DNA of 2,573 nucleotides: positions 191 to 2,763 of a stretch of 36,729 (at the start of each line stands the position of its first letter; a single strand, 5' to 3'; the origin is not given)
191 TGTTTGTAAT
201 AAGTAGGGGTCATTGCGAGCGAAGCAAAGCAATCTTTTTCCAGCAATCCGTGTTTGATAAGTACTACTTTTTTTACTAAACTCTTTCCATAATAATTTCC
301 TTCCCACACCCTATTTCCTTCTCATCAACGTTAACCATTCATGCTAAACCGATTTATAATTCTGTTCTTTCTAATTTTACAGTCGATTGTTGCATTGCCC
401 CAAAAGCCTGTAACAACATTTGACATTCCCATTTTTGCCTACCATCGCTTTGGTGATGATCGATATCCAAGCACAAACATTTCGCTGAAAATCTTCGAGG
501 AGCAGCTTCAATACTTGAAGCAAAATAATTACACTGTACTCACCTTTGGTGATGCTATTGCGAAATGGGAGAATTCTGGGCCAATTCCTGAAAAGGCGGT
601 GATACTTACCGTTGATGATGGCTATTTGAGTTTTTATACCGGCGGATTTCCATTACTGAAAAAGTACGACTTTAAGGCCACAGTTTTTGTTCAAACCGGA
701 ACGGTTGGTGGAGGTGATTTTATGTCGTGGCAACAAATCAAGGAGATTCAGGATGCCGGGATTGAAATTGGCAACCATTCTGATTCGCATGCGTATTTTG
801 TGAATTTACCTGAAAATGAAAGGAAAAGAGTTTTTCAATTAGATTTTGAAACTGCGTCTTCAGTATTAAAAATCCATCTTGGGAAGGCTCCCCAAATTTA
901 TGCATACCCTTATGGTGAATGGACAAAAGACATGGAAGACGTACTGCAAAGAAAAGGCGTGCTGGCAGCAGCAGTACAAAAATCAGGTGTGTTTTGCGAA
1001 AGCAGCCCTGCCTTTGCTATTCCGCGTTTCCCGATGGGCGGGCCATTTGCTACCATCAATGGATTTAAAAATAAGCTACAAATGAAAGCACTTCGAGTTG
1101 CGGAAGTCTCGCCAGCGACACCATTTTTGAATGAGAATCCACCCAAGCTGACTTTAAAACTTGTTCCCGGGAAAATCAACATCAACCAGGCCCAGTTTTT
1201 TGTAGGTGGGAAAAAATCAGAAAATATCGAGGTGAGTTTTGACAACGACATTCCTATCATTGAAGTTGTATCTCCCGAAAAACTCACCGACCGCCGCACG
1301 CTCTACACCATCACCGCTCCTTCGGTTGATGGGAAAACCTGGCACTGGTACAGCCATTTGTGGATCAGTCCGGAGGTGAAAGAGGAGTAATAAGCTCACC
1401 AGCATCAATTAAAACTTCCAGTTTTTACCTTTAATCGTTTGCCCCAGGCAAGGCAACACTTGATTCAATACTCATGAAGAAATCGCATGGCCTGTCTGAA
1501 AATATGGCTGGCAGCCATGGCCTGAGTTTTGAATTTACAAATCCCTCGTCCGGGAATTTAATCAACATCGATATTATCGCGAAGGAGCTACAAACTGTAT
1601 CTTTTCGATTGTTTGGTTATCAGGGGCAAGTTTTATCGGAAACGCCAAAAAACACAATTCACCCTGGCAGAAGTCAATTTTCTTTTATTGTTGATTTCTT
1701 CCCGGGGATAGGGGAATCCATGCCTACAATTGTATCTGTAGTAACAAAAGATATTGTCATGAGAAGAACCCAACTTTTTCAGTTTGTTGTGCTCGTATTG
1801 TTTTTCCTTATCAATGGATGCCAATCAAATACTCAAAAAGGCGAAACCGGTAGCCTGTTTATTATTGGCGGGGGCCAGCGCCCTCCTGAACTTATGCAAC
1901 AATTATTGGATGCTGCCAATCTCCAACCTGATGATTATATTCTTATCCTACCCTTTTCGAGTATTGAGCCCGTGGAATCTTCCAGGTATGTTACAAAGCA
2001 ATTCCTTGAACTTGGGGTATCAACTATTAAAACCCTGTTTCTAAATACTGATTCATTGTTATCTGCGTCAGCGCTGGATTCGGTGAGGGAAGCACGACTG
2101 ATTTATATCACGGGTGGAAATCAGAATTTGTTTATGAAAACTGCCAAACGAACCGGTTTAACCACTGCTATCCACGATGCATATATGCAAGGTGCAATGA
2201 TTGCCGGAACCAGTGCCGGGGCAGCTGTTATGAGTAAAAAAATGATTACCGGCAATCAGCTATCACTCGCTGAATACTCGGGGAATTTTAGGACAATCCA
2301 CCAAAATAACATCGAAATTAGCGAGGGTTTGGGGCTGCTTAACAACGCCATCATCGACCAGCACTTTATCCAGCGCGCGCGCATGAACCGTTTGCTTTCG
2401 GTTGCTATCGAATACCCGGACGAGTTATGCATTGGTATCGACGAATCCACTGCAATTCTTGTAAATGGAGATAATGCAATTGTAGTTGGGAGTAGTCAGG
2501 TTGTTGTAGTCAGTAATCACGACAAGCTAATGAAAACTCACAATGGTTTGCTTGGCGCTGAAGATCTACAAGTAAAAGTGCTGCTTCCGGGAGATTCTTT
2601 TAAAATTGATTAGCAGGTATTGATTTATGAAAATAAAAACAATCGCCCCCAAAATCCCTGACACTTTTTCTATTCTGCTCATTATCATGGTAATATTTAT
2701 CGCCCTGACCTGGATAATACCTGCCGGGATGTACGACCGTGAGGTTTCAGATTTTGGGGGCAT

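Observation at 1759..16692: ECF/FecR-controlled SusC/SusD locus bracketed by cyanophycin-catabolic genes: candidate cyanophycin (beta-aspartyl polyamide) utilisation locus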

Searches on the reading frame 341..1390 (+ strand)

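Call 3: search_protein_families(library=pfam, proteins=[window:341-1390:+], max_evalue=0.01)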
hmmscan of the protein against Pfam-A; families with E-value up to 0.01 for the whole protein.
window:341-1390:+ (349 aa): 1 family
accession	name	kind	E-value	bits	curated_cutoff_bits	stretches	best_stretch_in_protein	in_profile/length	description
PF01522.26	Polysacc_deac_1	-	2.6e-26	92.4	23.1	1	82-207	4-121/124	Polysaccharide deacetylase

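Call 5: search_protein_families(library=ncbifam, proteins=[window:341-1390:+], max_evalue=0.001)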
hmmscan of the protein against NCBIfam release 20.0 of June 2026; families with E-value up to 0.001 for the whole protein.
window:341-1390:+ (349 aa): 11 families
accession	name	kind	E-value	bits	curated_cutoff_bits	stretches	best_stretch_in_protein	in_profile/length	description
TIGR03938.2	deacetyl_PgaB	equivalog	1e-29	103.3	321.9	2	31-150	5-145/621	poly-beta-1,6-N-acetyl-D-glucosamine N-deacetylase PgaB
NF011177.0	PRK14582.1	equivalog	6.5e-19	67.6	923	1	31-149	51-187/671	poly-beta-1,6-N-acetyl-D-glucosamine N-deacetylase PgaB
NF011176.0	PRK14581.1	equivalog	2.3e-18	65.7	1091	1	21-154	41-192/673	poly-beta-1,6-N-acetyl-D-glucosamine N-deacetylase PgaB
TIGR03933.1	PIA_icaB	equivalog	1.1e-15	57.9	248.35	1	47-230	35-227/245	intercellular adhesin biosynthesis polysaccharide N-deacetylase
NF045820.1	PgAcgDacpgdA_Strep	equivalog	5.2e-10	38.7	800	1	84-202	267-378/463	peptidoglycan-N-acetylglucosamine deacetylase PgdA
TIGR02764.1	spore_ybaN_pdaB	equivalog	2.1e-08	34.1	237.4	1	84-203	5-117/191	polysaccharide deacetylase family sporulation protein PdaB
NF045821.1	PgAcgDacpgdA1_Bac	equivalog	2.2e-07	30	400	1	76-197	79-193/282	peptidoglycan-N-acetylglucosamine deacetylase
TIGR02873.1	spore_ylxY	hypoth_equivalog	3.6e-06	26.4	391.5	1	104-198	105-191/268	probable sporulation protein, polysaccharide deacetylase family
TIGR02884.1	spore_pdaA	equivalog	5.4e-06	26.3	298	1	83-194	35-140/224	delta-lactam-biosynthetic de-N-acetylase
TIGR04243.1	nodulat_NodB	equivalog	1.8e-05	24.3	240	1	85-207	2-118/197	chitooligosaccharide deacetylase NodB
NF050820.1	PolSacchBiosHfsH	equivalog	3.2e-05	23.7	400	1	86-214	35-163/249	oligosaccharide deacetylase HfsH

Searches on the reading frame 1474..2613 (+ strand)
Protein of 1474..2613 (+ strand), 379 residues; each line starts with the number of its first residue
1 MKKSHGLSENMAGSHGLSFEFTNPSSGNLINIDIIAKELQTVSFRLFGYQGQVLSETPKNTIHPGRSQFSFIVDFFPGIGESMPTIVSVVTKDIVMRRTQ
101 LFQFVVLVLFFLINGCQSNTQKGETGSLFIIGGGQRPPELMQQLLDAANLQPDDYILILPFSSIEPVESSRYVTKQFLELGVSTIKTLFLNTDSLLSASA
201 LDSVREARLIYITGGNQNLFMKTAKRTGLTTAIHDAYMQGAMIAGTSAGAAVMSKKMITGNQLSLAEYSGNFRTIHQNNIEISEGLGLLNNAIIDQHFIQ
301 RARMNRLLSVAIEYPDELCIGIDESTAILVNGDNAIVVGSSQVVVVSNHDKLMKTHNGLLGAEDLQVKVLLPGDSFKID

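Call 3: search_protein_families(library=pfam, proteins=[window:1474-2613:+], max_evalue=0.01)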
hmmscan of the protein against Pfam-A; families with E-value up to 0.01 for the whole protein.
window:1474-2613:+ (379 aa): 1 family
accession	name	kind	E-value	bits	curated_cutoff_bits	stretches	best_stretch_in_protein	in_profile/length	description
PF03575.23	Peptidase_S51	-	3.6e-25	89.3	23.9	1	129-337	2-205/206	Peptidase family S51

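Call 5: search_protein_families(library=ncbifam, proteins=[window:1474-2613:+], max_evalue=0.001)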
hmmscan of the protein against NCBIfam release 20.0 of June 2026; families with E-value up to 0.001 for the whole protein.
window:1474-2613:+ (379 aa): 2 families
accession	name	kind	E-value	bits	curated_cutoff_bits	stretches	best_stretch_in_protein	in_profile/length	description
TIGR02069.1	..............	equivalog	8.4e-45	153.2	126.6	1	129-350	2-219/250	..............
NF003642.0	PRK05282.1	equivalog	7.4e-14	51.8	156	1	191-355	63-223/233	dipeptidase PepE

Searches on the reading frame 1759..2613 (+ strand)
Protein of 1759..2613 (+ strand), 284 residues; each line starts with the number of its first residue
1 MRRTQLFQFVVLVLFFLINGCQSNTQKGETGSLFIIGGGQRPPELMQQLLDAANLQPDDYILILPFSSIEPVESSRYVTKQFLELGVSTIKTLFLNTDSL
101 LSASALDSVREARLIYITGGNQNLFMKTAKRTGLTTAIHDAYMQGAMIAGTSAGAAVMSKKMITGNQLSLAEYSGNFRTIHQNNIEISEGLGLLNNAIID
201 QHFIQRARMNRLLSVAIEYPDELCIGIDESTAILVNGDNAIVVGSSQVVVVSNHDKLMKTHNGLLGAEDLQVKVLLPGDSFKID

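Call 26: search_solved_structures(query=window:1759-2613:+, max_evalue=0.01, show_alignments=2)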
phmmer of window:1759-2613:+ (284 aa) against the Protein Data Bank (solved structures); distinct sequences matched with E-value up to 0.01: 8.
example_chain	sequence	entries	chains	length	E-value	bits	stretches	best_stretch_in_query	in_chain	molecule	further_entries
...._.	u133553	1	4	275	1.6e-26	96.6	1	29-254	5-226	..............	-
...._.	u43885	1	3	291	1.8e-19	73.5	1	33-268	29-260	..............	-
7uqw_A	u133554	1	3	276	4.7e-19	72.1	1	33-268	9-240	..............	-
6nqc_A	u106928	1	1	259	1.6e-08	37.6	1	95-251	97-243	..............-like exopeptidase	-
1fy2_A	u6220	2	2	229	9.9e-07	31.7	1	102-247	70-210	ASPARTYL DIPEPTIDASE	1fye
6a4r_A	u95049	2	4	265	1.4e-06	31.2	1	102-247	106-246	Peptidase E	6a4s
3l4e_A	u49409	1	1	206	9.3e-06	28.6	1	53-162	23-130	Uncharacterized peptidase Lmo0363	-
7c9b_A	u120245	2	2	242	0.001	21.9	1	98-247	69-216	Alpha-aspartyl dipeptidase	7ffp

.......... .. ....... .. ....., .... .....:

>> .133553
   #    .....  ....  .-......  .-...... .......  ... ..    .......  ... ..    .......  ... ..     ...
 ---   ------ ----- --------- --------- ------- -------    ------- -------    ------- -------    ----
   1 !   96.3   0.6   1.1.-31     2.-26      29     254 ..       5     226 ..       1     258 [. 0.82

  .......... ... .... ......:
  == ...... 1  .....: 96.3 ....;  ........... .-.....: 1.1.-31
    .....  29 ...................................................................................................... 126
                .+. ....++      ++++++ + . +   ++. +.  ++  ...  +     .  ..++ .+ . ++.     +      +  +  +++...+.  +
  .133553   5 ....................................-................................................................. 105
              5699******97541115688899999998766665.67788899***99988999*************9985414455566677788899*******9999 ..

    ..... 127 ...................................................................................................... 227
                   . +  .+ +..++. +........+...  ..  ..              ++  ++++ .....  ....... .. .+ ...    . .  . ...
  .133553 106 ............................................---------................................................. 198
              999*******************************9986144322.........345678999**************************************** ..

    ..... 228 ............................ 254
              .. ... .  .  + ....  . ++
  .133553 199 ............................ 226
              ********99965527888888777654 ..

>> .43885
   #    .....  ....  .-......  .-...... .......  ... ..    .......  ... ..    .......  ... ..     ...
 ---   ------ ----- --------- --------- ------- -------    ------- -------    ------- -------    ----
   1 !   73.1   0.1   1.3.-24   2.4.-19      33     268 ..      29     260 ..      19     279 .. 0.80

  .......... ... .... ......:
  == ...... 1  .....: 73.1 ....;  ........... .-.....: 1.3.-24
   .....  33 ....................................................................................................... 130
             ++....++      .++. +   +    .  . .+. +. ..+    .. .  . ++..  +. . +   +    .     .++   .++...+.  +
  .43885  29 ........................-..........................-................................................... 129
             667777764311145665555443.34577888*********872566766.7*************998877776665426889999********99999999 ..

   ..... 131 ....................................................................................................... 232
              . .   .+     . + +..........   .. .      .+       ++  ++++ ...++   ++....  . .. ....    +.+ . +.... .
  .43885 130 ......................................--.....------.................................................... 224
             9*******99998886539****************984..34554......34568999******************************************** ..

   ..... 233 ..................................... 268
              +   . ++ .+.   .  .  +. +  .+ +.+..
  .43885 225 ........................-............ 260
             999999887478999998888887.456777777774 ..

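Call 69: find_homologous_proteins(query=window:1759-2613:+, max_evalue=1e-10)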
Query window:1759-2613:+ (284 aa): 4366 proteins with E <= 1e-10 among 5691 candidates; the best 120 are listed.
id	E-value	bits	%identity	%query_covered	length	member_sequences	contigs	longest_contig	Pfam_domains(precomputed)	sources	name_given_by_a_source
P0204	6.7e-178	607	100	100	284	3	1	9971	PF03575.24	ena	-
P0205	3.1e-117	409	68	100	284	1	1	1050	PF03575.24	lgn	-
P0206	2.1e-114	399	70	96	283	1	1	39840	PF03575.24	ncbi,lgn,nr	ncbi:MAG: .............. [Bacteroidales bacterium]|nr:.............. [Bacteroidales bacterium]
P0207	2.4e-114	399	67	100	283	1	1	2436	PF03575.24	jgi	-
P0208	3.0e-112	392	65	100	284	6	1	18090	PF03575.24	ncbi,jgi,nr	ncbi:MAG: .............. [Bacteroidetes bacterium 4484_276]|nr:MAG: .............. [Bacteroidetes ba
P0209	1.8e-108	380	65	100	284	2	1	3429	PF03575.24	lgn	-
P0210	9.2e-107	374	64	100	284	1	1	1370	PF03575.24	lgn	-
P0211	1.3e-105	371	64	100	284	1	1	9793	PF03575.24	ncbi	-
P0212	1.5e-105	370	63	100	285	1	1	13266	PF03575.24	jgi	jgi:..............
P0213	9.5e-104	364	66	93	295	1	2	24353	PF03575.24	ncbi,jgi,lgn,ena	-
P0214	3.6e-103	363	65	93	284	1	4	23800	PF03575.24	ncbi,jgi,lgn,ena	-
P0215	6.6e-101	355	65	93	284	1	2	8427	PF03575.24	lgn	-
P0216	4.5e-95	336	58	97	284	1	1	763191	PF03575.24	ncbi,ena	-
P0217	3.3e-89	317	57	96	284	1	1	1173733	PF03575.24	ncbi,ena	-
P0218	6.1e-89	316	57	96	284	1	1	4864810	PF03575.24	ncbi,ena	-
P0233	1.0e-81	292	56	88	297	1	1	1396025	PF03575.24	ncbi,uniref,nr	ncbi:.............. [Gramella lutea]|uniref:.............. n=1 Tax=Christiangramia lutea TaxID=16079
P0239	7.3e-81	290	52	97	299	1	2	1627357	PF03575.24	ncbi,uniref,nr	ncbi:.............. [Galbibacter mesophilus]|uniref:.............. n=1 Tax=Galbibacter mesophilus Ta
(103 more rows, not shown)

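Call 70: find_encoding_contigs(protein=P0233, flank=10000, max_places=1)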
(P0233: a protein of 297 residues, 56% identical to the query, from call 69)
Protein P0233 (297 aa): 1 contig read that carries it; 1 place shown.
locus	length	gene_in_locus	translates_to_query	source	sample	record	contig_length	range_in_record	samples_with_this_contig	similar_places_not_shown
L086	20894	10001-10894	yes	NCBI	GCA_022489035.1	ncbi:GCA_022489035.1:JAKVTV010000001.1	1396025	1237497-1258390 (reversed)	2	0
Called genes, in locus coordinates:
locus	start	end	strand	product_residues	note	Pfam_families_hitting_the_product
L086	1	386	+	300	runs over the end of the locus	PF00850:Hist_deacetyl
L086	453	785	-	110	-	PF00436:SSB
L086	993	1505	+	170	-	PF03929:PepSY_TM (weak)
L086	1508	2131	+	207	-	PF01209:Ubie_methyltran, PF02353:CMAS, PF05175:MTS, PF05219:DREV, PF13489:Methyltransf_23, PF06325:PrmA, PF13847:Methyltransf_31, PF08241:Methyltransf_11, +5 more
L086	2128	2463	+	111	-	-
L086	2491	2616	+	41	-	-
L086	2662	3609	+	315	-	-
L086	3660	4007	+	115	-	-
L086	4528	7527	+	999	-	PF13620:CarboxypepD_reg, PF13715:CarbopepD_reg_2, PF23591:CILP, PF07715:Plug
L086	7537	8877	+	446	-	PF14322:SusD-like_3, PF07980:SusD_RagB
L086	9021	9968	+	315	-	PF01112:Asparaginase_2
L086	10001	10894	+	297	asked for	PF03575:Peptidase_S51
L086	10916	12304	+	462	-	PF03606:DcuC, PF02667:SCFA_trans (weak), PF03553:Na_H_antiporter, PF03806:ABG_transport (weak)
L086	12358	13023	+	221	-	PF03575:Peptidase_S51, PF18604:PreAtp-grasp (weak)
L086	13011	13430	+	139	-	-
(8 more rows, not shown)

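Call 71: find_encoding_contigs(protein=P0239, flank=10000, max_places=1)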
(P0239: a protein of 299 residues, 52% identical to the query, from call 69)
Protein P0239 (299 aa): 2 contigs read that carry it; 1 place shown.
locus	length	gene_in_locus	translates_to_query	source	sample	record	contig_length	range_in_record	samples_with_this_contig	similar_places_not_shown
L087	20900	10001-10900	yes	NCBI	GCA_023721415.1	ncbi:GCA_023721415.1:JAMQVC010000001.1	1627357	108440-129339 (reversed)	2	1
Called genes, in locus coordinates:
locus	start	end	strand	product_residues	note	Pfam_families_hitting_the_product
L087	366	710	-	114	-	PF00453:Ribosomal_L20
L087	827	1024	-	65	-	PF01632:Ribosomal_L35p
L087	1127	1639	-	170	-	PF05198:IF3_N, PF00707:IF3_C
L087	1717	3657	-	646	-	PF02824:TGS, PF07973:tRNA_SAD, PF00587:tRNA-synt_2b, PF03129:HGTP_anticodon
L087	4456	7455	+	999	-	PF13620:CarboxypepD_reg, PF13715:CarbopepD_reg_2, PF23591:CILP (weak), PF07715:Plug, PF00593:TonB_dep_Rec_b-barrel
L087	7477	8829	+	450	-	PF14322:SusD-like_3, PF07980:SusD_RagB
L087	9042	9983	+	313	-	PF01112:Asparaginase_2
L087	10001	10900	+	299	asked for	PF03575:Peptidase_S51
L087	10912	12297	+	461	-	PF03606:DcuC, PF02667:SCFA_trans (weak), PF03553:Na_H_antiporter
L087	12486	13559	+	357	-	PF18604:PreAtp-grasp (faint), PF03575:Peptidase_S51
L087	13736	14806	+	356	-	PF03575:Peptidase_S51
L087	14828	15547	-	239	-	PF00293:NUDIX, PF19368:WHD_AraR, PF21906:WHD_NrtR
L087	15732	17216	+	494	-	PF00370:FGGY_N, PF02782:FGGY_C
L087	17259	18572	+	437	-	PF01261:AP_endonuc_2 (faint), PF27526:XylA2_C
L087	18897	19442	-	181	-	PF04542:Sigma70_r2, PF08281:Sigma70_r4_2, PF04545:Sigma70_r4 (weak)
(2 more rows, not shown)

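Call 72: find_encoding_contigs(protein=P0206, flank=10000, max_places=1)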
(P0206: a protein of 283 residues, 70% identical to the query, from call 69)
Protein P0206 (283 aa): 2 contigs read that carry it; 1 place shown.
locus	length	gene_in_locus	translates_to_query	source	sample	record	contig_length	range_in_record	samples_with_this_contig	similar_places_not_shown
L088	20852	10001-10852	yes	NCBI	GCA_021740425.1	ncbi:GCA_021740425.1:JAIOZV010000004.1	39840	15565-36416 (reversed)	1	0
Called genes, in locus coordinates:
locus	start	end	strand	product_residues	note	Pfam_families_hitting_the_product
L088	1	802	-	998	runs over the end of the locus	PF11589:DUF3244 (faint), PF18962:Por_Secre_tail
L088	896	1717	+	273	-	-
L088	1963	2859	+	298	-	PF01734:Patatin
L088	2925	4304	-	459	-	PF00753:Lactamase_B, PF23023:Anti-Pycsar_Apyc1, PF16661:Lactamase_B_6, PF12706:Lactamase_B_2, PF10996:Beta-Casp, PF07521:RMMBL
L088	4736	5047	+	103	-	-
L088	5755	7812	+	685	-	PF12969:DUF3857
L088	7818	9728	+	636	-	PF12969:DUF3857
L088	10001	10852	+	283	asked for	PF03575:Peptidase_S51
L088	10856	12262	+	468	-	PF03606:DcuC, PF03806:ABG_transport (faint), PF03553:Na_H_antiporter (weak), PF02667:SCFA_trans (weak)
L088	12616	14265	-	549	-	PF18962:Por_Secre_tail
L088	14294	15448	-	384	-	PF18911:PKD_4, PF00801:PKD, PF00058:Ldl_recept_b (faint)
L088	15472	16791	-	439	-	PF14322:SusD-like_3, PF07980:SusD_RagB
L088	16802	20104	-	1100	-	PF07660:STN, PF16344:FecR_C (faint), PF13620:CarboxypepD_reg, PF13715:CarbopepD_reg_2, PF07715:Plug, PF00593:TonB_dep_Rec_b-barrel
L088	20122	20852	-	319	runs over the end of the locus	PF04773:FecR, PF16344:FecR_C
